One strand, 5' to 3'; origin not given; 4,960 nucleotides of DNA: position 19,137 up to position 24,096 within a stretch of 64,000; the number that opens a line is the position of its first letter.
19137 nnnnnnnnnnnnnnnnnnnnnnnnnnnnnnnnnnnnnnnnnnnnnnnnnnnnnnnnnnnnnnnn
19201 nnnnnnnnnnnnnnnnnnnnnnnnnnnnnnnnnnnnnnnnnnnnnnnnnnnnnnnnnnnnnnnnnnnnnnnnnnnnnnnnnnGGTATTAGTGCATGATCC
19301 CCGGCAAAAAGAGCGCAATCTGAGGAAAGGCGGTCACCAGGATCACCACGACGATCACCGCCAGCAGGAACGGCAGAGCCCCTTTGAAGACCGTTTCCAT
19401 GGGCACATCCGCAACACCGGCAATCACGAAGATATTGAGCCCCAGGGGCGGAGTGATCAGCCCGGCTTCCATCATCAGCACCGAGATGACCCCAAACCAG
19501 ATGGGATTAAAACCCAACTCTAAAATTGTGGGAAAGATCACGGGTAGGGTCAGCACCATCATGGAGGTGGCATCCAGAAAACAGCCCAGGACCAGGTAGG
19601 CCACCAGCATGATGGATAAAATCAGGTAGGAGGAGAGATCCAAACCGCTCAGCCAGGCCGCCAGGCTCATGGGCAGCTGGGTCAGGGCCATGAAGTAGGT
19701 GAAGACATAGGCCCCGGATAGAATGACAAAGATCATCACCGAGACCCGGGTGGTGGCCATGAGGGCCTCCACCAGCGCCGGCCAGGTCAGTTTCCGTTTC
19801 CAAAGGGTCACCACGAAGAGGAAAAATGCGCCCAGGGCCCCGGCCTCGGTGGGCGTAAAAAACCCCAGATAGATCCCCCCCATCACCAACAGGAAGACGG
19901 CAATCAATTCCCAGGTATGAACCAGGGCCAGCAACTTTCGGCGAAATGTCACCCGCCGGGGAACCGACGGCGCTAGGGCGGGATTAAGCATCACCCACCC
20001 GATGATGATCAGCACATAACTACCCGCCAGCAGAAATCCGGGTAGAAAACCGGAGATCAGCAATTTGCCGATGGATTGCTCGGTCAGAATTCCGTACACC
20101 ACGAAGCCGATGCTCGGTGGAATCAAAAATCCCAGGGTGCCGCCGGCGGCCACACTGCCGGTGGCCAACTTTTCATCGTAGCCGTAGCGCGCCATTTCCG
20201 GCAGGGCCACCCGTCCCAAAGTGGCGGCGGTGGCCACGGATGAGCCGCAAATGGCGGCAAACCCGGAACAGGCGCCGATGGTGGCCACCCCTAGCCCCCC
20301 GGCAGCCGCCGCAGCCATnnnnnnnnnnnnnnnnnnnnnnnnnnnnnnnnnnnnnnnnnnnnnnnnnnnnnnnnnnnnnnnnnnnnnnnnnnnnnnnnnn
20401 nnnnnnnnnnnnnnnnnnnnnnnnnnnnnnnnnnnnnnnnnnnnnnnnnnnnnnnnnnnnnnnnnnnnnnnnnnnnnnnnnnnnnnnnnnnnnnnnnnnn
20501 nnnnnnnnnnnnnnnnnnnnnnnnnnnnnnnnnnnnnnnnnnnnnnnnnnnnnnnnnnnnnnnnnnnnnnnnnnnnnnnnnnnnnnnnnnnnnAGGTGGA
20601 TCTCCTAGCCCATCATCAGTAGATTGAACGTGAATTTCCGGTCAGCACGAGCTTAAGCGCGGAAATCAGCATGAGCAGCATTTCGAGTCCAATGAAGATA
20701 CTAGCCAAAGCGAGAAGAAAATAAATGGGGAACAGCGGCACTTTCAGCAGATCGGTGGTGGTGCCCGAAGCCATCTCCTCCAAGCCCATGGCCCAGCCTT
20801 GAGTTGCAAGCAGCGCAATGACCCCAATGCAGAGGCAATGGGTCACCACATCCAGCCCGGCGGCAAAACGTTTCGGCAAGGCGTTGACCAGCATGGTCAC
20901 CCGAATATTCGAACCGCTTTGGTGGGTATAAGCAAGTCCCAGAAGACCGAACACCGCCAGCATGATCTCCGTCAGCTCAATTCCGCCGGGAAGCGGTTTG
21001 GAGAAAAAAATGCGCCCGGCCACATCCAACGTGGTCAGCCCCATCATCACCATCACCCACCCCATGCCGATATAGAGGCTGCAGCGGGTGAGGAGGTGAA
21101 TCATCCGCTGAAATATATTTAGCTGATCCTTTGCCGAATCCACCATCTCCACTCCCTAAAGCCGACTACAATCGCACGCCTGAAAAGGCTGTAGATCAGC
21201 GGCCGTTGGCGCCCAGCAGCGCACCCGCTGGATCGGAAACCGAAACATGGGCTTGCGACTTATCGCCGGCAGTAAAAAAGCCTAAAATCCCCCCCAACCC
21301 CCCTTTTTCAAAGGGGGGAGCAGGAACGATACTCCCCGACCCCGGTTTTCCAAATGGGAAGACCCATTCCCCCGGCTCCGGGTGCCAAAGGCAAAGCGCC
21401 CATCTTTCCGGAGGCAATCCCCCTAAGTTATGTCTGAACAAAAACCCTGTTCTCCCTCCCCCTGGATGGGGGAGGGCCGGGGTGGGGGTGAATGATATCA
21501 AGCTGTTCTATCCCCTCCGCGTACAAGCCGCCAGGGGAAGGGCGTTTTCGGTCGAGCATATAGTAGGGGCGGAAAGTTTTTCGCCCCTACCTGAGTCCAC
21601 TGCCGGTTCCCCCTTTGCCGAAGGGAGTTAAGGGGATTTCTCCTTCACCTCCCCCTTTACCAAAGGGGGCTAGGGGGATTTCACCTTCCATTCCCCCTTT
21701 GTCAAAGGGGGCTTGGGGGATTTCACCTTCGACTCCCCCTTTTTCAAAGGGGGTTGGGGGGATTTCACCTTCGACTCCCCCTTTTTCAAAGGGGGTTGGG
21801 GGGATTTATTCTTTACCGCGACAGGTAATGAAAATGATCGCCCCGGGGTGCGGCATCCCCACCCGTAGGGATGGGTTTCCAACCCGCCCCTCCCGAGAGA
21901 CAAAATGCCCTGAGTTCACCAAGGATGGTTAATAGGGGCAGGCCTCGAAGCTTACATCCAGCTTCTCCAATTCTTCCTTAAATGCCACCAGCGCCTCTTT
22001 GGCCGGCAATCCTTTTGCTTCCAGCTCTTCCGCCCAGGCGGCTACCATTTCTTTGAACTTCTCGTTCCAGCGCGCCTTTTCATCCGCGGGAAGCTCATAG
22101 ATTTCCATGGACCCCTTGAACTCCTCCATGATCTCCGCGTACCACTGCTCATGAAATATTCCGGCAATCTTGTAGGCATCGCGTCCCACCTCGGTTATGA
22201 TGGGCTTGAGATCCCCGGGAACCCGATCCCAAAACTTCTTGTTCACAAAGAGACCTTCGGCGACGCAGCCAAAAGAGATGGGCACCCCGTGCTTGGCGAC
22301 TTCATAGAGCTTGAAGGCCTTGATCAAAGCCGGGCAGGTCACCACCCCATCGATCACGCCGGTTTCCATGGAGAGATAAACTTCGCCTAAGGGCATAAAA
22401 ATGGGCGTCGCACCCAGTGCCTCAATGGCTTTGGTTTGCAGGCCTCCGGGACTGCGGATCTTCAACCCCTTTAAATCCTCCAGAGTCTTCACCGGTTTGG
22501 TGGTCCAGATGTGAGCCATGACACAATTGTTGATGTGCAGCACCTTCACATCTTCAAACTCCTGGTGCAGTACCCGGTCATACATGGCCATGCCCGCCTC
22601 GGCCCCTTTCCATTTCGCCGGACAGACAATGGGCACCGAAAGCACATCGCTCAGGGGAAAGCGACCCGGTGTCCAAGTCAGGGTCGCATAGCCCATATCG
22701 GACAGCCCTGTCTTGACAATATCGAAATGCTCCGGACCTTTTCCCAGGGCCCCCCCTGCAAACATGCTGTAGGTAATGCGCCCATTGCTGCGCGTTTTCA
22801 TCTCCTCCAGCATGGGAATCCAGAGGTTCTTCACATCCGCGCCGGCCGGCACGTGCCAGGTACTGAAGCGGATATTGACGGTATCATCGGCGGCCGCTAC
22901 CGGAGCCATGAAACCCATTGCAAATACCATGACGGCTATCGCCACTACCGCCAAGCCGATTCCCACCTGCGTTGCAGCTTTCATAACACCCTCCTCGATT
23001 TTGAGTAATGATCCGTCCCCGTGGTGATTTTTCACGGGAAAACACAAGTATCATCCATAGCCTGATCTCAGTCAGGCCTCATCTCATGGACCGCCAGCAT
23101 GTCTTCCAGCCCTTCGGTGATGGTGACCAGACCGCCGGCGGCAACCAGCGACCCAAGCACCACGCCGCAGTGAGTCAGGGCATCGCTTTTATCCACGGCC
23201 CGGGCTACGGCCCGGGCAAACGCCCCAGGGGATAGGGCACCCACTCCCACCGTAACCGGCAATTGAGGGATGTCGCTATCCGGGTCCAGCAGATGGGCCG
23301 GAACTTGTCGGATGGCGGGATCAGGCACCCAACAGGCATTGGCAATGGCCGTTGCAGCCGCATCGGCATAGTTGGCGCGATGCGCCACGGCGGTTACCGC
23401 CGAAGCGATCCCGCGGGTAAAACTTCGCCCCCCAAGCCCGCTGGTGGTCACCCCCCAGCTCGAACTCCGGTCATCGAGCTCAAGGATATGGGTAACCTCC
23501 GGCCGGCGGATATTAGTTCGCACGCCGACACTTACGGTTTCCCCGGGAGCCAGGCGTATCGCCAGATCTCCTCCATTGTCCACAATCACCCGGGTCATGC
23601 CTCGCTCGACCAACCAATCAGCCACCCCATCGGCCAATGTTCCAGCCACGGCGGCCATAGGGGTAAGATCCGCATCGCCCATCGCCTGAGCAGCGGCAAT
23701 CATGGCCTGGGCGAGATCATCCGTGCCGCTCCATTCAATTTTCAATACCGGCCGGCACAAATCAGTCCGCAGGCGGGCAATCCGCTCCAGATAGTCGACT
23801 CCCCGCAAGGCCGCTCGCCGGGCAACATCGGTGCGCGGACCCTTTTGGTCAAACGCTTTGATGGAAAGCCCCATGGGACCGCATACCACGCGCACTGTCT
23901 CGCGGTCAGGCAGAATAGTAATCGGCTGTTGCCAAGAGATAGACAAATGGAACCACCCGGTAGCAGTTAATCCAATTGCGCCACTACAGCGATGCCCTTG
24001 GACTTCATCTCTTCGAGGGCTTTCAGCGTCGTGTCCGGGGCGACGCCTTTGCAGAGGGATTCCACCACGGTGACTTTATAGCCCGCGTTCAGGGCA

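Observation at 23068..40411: About 17 kb co-directional island that reads as an anaerobic nicotinate (pyridine-carboxylate) catabolic pathway outside the clostridia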

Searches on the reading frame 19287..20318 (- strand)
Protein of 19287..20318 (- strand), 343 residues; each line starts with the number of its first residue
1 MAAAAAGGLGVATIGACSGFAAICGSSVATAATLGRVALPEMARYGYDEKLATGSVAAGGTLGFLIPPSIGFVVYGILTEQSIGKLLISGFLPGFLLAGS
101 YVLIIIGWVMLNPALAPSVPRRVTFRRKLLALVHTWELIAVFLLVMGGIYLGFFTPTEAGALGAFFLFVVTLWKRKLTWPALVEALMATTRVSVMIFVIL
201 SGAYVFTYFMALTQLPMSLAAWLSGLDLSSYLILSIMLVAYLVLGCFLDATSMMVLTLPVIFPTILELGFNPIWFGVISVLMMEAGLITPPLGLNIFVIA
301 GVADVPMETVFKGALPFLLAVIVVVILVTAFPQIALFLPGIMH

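Call 4: search_protein_families(library=pfam, proteins=[window:19287-20318:-])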
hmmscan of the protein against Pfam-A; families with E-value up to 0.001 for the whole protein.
window:19287-20318:- (343 aa): 1 family
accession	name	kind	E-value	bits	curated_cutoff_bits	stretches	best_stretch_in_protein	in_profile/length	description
PF06808.19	DctM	-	7.9e-83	279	23.8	1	6-334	86-413/413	Tripartite ATP-independent periplasmic transporter, DctM component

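Call 13: search_protein_families(library=ncbifam, proteins=[window:19287-20318:-])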
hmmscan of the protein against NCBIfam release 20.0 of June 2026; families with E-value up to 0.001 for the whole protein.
window:19287-20318:- (343 aa): 3 families
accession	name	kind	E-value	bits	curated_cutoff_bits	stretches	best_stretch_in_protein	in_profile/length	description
TIGR00786.1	dctM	subfamily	7.2e-83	278.6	268.45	1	6-339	74-405/405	TRAP transporter large permease subunit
NF011634.1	PRK15060.1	equivalog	1.1e-44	153.1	800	1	5-334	89-416/425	2,3-diketo-L-gulonate TRAP transporter large permease YiaN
TIGR02123.1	TRAP_fused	subfamily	1.5e-12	47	320.65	1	3-329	199-530/615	TRAP transporter fused permease subunit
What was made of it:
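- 19287..20593 (-): dctM2, large permease of the TRAP system conserved with the cluster. It is split by one frameshift near 20285. DctM Pfam and TIGR00786 hits (calls 4, 13).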

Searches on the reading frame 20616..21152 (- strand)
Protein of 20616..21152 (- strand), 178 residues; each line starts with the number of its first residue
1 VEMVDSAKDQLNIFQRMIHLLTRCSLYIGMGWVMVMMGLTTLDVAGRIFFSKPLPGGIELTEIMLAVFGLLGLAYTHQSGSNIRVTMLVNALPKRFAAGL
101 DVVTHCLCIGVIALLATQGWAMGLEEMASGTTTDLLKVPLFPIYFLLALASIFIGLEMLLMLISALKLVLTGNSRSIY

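Call 13: search_protein_families(library=ncbifam, proteins=[window:20616-21152:-])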
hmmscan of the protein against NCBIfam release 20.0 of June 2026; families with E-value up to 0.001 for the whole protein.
window:20616-21152:- (178 aa): 0 families

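Call 32: search_protein_families(library=pfam, proteins=[window:20616-21152:-])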
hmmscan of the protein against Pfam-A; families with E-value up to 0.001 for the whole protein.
window:20616-21152:- (178 aa): 1 family
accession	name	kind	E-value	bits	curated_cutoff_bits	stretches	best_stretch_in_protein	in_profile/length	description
PF04290.18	DctQ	-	1.2e-23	83.9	28.3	1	36-166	1-130/132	Tripartite ATP-independent periplasmic transporters, DctQ component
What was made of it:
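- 20616..21152 (-): dctQ2, small permease of the conserved TRAP system. PF04290 (call 32).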

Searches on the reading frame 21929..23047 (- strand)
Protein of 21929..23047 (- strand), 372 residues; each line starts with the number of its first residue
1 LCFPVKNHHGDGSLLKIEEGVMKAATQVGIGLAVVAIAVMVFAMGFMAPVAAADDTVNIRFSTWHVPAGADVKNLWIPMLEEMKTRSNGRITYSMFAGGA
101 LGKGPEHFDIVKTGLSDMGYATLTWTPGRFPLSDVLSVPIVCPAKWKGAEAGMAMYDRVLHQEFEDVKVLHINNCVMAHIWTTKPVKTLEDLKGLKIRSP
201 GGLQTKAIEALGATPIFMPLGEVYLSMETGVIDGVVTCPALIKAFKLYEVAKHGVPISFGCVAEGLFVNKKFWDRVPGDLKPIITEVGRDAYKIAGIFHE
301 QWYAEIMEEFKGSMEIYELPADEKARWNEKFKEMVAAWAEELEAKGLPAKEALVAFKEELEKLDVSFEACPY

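Call 4: search_protein_families(library=pfam, proteins=[window:21929-23047:-])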
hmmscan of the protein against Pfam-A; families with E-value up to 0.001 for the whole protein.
window:21929-23047:- (372 aa): 1 family
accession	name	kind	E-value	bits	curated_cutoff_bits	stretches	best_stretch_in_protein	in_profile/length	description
PF03480.18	DctP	-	2.8e-41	142.2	23.4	1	79-339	18-284/286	Bacterial extracellular solute-binding protein, family 7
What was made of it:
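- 21929..23047 (-): dctP2, solute-binding protein of the conserved TRAP system; probable nicotinate (or 6-hydroxynicotinate) receptor. PF03480 (call 4).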

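Call 13: search_protein_families(library=ncbifam, proteins=[window:21929-23047:-])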
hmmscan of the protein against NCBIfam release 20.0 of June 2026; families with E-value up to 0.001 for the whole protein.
window:21929-23047:- (372 aa): 2 families
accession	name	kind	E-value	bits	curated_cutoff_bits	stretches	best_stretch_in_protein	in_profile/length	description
NF037995.1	TRAP_S1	subfamily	2.3e-31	109.1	50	1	78-327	18-271/271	TRAP transporter substrate-binding protein DctP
TIGR00787.1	dctP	subfamily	3.5e-26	92.2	175.05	1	79-307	18-250/257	DctP family TRAP transporter solute-binding subunit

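Call 67: search_solved_structures(query=window:21929-23047:-, max_evalue=1e-10)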
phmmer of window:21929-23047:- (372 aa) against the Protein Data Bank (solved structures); distinct sequences matched with E-value up to 1e-10: 72 (the best 60 are shown).
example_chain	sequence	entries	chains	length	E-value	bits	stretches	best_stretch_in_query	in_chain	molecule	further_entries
4n6d_A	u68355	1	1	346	6.2e-32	114.3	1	36-363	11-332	TRAP dicarboxylate transporter-DctP subunit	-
4p56_A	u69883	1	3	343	8.7e-31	110.5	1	56-364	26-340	Putative extracellular solute-binding protein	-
4nap_A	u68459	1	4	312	7.8e-29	104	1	81-348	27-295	Extracellular solute-binding protein, family 7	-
4pgn_A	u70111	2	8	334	9.6e-29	103.7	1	81-348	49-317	Extracellular solute-binding protein, family 7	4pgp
7nsw_AAA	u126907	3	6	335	1.6e-28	103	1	66-349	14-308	TRAP dicarboxylate transporter-DctP subunit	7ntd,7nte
7nrr_AAA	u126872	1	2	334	1.7e-28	103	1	66-349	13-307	TRAP dicarboxylate transporter-DctP subunit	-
5im2_A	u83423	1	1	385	3e-25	92.2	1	43-356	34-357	Twin-arginine translocation pathway signal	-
5i5p_A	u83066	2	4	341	3.6e-25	92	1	65-296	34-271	TRAP TRANSPORTER SOLUTE BINDING PROTEIN | TRAP solute Binding Protein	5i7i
5iga_A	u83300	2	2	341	4.1e-24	88.5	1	65-301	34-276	TRAP TRANSPORTER SOLUTE BINDING PROTEIN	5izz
4xfe_A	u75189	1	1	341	4.4e-24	88.4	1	37-294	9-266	TRAP dicarboxylate transporter subunit DctP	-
7nr2_AAA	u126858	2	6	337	4.1e-22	81.9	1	70-368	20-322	TRAP dicarboxylate transporter, DctP subunit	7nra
4nn3_A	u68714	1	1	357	8.5e-20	74.3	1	80-360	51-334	TRAP dicarboxylate transporter, DctP subunit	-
4p47_A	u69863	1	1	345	1.2e-19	73.8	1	43-345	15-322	TRAP dicarboxylate transporter, DctP subunit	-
4pf8_A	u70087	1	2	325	9.3e-18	67.6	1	78-324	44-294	TRAP-T family transporter, DctP (Periplasmic binding) subunit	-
2zzv_A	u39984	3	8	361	1.7e-17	66.7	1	41-253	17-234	ABC transporter, solute-binding protein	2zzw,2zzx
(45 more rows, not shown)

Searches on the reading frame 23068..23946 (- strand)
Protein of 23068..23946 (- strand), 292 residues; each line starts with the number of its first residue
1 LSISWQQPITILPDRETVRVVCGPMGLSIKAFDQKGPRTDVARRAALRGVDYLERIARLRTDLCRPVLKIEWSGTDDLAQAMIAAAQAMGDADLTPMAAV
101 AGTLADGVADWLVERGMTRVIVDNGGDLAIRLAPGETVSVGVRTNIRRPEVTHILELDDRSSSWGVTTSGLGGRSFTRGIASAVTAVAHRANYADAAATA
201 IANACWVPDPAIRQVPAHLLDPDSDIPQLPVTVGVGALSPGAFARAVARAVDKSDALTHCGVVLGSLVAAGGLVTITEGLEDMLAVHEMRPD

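Call 3: search_protein_families(library=pfam, proteins=[window:23068-23946:-])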
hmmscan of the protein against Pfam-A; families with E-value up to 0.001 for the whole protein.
window:23068-23946:- (292 aa): 1 family
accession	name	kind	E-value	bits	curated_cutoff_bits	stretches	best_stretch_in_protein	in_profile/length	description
PF02424.20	ApbE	-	0.0001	22.3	25.6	1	92-179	124-205/266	ApbE family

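Call 12: search_protein_families(library=ncbifam, proteins=[window:23068-23946:-])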
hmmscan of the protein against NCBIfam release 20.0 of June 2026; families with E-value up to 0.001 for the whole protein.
window:23068-23946:- (292 aa): 4 families
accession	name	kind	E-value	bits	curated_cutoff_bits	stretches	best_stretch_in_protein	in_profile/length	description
NF003322.0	PRK04334.1-2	equivalog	1.2e-55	188.7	290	1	10-278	7-277/295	hypothetical protein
NF003324.0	PRK04334.1-4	equivalog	1.2e-20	74.4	275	1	75-209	60-189/238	hypothetical protein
NF003321.0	PRK04334.1-1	equivalog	7.2e-20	71.7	262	1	81-205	65-190/248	hypothetical protein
NF003323.0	PRK04334.1-3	equivalog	1.3e-18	67.3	271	1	73-205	80-206/250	hypothetical protein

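Call 22: search_solved_structures(query=window:23068-23946:-, max_evalue=0.1)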
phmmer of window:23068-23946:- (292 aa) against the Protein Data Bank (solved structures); distinct sequences matched with E-value up to 0.1: 0.
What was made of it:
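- On ApbE flavin transferase: No solved relative was found by sequence (call 22).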
